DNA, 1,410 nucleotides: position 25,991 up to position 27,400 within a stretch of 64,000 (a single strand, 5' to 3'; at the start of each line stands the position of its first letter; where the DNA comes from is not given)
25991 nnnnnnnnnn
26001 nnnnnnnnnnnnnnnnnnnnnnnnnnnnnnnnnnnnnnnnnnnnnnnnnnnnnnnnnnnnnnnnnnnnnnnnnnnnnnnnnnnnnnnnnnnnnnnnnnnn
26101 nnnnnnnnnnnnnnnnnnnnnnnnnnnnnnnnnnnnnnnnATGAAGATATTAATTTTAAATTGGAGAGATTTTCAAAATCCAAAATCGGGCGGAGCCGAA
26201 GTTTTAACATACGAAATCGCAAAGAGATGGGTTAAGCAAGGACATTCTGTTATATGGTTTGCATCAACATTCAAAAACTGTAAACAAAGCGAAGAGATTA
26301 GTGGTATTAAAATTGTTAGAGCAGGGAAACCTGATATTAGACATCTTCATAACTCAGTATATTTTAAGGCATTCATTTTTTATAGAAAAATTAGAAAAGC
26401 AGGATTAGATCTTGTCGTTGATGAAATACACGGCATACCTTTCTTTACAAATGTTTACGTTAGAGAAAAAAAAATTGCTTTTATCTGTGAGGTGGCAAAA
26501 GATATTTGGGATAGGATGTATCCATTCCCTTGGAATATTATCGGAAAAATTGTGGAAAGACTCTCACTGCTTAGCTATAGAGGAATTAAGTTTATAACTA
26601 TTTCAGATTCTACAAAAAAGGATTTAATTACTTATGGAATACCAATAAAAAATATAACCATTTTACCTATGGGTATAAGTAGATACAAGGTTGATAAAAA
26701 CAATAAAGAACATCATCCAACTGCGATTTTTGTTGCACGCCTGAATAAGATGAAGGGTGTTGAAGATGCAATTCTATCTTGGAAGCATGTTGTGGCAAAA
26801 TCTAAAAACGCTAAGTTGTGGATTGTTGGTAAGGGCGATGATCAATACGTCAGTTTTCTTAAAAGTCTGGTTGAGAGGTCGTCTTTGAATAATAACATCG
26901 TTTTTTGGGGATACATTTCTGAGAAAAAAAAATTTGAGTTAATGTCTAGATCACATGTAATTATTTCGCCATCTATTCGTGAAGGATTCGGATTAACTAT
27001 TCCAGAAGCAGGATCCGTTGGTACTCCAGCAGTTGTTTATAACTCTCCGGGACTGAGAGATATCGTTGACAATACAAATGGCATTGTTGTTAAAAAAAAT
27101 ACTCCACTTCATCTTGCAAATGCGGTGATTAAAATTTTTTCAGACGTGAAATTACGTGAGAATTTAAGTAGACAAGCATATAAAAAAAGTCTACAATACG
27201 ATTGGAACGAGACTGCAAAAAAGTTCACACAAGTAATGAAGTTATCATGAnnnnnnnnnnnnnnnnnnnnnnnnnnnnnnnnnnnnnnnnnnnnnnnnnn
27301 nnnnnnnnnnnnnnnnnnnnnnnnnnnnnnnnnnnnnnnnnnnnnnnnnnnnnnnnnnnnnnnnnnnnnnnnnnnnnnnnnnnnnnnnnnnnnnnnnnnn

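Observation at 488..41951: Second paralog family: four YfhO-like membrane proteins sharing a C-terminal beta-domain motif, three with an extra C-terminal TM anchor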

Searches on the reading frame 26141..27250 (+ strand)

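Call 8: search_protein_families(library=pfam, proteins=[window:26141-27250:+], max_evalue=0.01)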
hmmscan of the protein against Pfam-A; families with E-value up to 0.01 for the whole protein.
window:26141-27250:+ (369 aa): 5 families
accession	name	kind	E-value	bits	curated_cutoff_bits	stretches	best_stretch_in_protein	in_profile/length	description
PF00534.26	Glycos_transf_1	-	7.2e-36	123.7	26.4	1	184-348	7-171/172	Glycosyl transferases group 1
PF13692.12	Glyco_trans_1_4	-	2.3e-27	96.4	27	1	193-335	2-142/142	Glycosyl transferases group 1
PF20706.3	GT4-conflict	-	4e-14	52.8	26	1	177-340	179-362/385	Family 4 Glycosyltransferase in conflict systems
PF13439.12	Glyco_transf_4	-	1.7e-13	51.4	28.5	1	17-179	2-166/170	Glycosyltransferase Family 4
PF13579.12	Glyco_trans_4_4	-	0.0027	18.5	29.7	1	17-178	1-158/158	Glycosyl transferase 4-like domain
